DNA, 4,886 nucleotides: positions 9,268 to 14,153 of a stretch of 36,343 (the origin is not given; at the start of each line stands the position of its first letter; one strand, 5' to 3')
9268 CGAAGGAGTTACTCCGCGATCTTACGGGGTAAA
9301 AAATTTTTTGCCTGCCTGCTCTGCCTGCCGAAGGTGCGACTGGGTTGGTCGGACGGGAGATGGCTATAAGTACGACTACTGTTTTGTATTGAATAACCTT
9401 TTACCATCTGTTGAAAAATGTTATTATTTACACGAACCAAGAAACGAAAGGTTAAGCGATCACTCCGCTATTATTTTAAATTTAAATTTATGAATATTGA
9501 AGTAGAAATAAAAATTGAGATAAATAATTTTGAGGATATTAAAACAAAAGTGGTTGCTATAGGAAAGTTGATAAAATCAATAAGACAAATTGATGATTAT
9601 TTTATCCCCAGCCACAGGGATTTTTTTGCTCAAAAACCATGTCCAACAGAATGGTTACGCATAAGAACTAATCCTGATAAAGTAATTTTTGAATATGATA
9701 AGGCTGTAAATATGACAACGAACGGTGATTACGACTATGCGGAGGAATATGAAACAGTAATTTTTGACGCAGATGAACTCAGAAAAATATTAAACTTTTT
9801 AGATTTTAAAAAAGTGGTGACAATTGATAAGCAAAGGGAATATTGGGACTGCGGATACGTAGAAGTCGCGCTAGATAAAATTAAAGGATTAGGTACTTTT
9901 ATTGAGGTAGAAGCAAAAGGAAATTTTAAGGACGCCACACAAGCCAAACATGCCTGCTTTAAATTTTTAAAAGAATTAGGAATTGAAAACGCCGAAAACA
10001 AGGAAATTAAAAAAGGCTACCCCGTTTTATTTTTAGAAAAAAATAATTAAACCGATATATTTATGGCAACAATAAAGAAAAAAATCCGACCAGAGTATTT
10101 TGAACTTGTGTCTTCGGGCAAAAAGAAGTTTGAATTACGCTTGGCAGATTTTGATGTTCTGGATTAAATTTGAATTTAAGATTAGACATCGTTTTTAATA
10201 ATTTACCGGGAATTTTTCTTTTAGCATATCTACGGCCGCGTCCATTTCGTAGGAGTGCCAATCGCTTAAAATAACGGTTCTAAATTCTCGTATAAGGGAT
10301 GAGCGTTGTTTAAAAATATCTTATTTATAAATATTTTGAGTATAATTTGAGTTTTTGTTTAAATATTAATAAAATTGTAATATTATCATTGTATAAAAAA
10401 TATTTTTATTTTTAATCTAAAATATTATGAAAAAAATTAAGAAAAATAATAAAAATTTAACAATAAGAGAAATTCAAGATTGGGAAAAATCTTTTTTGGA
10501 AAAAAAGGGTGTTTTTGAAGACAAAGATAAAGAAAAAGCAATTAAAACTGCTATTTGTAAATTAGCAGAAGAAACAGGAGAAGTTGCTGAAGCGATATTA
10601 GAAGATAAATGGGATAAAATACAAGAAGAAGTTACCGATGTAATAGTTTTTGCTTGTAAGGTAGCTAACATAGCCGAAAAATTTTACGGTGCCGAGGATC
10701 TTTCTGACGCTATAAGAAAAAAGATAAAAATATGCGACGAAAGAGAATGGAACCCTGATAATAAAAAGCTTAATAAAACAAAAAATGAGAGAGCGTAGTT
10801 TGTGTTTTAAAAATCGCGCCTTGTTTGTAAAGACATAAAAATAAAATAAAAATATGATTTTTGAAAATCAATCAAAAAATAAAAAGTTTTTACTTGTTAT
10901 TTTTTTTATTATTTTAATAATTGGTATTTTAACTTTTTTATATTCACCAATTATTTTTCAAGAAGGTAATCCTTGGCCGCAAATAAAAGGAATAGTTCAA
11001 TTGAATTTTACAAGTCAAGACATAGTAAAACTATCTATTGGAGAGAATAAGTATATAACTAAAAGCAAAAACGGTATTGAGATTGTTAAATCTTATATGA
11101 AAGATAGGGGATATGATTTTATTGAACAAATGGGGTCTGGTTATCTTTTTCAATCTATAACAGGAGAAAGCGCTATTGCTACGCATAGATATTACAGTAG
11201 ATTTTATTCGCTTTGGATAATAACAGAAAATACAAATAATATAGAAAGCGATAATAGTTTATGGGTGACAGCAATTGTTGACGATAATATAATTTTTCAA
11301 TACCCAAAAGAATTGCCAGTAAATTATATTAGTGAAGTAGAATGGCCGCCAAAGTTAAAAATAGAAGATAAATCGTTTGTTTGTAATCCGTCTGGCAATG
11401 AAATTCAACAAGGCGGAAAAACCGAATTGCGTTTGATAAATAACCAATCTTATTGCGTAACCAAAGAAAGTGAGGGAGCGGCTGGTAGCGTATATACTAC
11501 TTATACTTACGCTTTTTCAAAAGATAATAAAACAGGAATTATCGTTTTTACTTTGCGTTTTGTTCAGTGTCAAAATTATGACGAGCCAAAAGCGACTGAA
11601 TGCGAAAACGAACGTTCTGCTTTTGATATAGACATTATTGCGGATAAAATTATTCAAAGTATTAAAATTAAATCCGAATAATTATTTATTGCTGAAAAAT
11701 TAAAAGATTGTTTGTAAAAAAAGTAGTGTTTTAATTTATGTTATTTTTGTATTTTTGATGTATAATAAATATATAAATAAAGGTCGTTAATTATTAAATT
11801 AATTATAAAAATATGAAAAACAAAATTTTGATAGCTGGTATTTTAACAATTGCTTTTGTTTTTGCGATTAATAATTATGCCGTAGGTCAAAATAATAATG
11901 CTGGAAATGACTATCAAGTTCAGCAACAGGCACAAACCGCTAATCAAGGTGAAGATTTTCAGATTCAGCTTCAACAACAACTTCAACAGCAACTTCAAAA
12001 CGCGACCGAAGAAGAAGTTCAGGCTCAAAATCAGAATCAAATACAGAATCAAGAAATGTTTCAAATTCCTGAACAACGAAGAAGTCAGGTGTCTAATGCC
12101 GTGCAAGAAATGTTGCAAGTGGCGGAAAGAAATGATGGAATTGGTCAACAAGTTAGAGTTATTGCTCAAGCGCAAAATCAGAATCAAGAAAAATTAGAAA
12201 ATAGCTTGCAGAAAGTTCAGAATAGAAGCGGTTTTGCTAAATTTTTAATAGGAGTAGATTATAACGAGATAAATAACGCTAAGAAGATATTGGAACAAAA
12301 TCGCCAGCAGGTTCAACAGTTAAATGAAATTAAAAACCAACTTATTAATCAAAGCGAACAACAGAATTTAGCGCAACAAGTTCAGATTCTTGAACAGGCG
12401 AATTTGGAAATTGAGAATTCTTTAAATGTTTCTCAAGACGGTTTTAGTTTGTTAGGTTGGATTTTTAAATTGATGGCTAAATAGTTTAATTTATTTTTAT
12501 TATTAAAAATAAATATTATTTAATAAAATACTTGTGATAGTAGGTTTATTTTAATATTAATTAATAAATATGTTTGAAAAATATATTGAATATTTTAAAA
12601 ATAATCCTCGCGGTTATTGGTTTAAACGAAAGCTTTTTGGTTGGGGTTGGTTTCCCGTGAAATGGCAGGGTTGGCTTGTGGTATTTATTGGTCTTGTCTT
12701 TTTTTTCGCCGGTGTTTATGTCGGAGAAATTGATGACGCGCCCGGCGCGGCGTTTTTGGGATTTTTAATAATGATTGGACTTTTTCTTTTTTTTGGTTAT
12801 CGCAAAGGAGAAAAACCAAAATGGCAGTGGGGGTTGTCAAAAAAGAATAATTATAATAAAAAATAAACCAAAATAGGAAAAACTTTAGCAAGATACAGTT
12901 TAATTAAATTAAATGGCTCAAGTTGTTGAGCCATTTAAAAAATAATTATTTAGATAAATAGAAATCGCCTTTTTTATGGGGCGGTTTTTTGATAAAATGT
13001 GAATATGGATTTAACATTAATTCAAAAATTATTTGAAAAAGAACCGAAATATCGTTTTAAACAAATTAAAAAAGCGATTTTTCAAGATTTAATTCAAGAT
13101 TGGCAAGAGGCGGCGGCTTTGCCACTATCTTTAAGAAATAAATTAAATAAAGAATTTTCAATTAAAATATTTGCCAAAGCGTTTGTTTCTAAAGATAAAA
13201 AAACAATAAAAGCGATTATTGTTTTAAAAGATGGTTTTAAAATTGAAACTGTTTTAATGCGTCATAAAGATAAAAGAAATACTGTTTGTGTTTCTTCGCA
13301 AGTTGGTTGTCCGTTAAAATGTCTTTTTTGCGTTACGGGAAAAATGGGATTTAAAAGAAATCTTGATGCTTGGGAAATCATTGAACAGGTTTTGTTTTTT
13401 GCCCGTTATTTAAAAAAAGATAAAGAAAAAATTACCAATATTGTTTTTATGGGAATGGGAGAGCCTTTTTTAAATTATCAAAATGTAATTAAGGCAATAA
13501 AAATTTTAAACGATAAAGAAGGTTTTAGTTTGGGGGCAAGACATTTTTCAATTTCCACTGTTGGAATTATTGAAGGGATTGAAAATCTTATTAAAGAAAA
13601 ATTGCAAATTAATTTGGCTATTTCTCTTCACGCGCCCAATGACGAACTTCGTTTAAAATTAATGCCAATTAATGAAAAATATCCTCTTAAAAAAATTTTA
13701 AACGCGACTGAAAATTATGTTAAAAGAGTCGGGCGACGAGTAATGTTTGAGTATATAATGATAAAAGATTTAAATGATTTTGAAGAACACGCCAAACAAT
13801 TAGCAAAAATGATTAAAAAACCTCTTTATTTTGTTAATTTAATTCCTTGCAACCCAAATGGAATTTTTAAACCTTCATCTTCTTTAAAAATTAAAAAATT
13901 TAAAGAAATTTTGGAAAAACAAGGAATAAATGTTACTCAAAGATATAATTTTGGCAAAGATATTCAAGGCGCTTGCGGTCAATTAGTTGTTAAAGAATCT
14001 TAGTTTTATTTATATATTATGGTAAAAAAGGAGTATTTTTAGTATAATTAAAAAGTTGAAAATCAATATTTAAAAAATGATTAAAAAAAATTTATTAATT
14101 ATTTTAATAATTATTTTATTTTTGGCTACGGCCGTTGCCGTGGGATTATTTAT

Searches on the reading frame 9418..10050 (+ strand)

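Call 5: search_protein_families(library=pfam, proteins=[window:9418-10050:+], max_evalue=0.01)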
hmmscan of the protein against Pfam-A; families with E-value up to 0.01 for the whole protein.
window:9418-10050:+ (210 aa): 1 family
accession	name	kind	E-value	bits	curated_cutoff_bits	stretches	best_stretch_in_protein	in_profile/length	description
PF01928.26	CYTH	-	1.6e-20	74.1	23.2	1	26-192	1-172/179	CYTH domain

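Call 6: search_protein_families(library=padloc, proteins=[window:9418-10050:+], max_evalue=0.01)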
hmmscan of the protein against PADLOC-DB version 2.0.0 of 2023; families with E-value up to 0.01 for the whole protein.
window:9418-10050:+ (210 aa): 0 families

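Call 7: search_protein_families(library=ncbifam, proteins=[window:9418-10050:+], max_evalue=0.01)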
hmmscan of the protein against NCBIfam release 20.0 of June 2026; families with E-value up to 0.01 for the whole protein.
window:9418-10050:+ (210 aa): 1 family
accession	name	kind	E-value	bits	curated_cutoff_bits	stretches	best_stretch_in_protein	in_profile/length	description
TIGR00318.1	cyaB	equivalog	9.3e-22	77.7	57.95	1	27-193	2-163/174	class IV adenylate cyclase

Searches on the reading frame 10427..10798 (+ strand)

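Call 5: search_protein_families(library=pfam, proteins=[window:10427-10798:+], max_evalue=0.01)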
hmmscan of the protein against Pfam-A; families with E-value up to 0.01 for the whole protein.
window:10427-10798:+ (123 aa): 1 family
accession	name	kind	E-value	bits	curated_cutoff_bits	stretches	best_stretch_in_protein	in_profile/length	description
PF03819.22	MazG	-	6.7e-10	39.5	22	1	40-100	4-63/74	MazG nucleotide pyrophosphohydrolase domain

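Call 6: search_protein_families(library=padloc, proteins=[window:10427-10798:+], max_evalue=0.01)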
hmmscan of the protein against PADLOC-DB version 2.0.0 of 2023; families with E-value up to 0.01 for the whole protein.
window:10427-10798:+ (123 aa): 0 families

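Call 7: search_protein_families(library=ncbifam, proteins=[window:10427-10798:+], max_evalue=0.01)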
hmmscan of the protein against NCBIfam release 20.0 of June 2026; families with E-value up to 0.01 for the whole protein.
window:10427-10798:+ (123 aa): 4 families
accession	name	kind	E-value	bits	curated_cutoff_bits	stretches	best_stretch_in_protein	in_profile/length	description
NF007113.1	PRK09562.1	equivalog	4.2e-06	26.6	208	1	34-100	22-90/251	nucleoside triphosphate pyrophosphohydrolase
TIGR00444.1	mazG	subfamily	0.00011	21.9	148.3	1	34-100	15-83/248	MazG family protein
TIGR03188.1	histidine_hisI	equivalog_domain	0.0026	17.9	42.7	1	36-75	26-65/84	phosphoribosyl-ATP diphosphatase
NF052436.1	YabN_Meth_PPase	exception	0.0046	16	525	1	36-98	252-316/486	bifunctional methyltransferase/pyrophosphohydrolase YabN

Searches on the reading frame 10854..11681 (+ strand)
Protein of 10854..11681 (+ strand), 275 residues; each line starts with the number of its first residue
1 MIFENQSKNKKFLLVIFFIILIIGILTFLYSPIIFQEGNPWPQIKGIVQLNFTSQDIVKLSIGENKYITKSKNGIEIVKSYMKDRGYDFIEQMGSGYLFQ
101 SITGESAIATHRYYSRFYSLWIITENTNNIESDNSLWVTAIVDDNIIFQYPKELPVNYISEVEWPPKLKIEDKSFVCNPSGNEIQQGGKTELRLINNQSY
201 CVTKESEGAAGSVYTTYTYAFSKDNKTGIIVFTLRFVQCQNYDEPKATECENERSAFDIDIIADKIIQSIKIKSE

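Call 5: search_protein_families(library=pfam, proteins=[window:10854-11681:+], max_evalue=0.01)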
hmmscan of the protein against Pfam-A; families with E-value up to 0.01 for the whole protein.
window:10854-11681:+ (275 aa): 1 family
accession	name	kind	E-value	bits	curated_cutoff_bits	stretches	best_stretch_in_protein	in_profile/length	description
PF13786.12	DUF4179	-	0.0071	17.2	30.1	0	8-77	5-74/94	Domain of unknown function (DUF4179)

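Call 6: search_protein_families(library=padloc, proteins=[window:10854-11681:+], max_evalue=0.01)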
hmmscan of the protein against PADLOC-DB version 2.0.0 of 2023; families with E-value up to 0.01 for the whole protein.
window:10854-11681:+ (275 aa): 0 families

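Call 7: search_protein_families(library=ncbifam, proteins=[window:10854-11681:+], max_evalue=0.01)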
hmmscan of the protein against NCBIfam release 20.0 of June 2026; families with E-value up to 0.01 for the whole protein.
window:10854-11681:+ (275 aa): 0 families

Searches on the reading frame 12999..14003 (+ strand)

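Call 32: search_protein_families(library=pfam, proteins=[window:12999-14003:+], max_evalue=0.001)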
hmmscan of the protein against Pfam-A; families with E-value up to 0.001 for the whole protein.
window:12999-14003:+ (334 aa): 1 family
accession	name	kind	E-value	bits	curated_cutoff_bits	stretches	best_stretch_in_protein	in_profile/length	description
PF04055.27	Radical_SAM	-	4.7e-18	66.4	29.5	1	99-266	2-164/166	Radical SAM superfamily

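Call 77: search_protein_families(library=padloc, proteins=[window:12999-14003:+], max_evalue=0.001)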
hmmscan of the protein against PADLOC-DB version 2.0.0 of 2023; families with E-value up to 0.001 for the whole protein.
window:12999-14003:+ (334 aa): 0 families
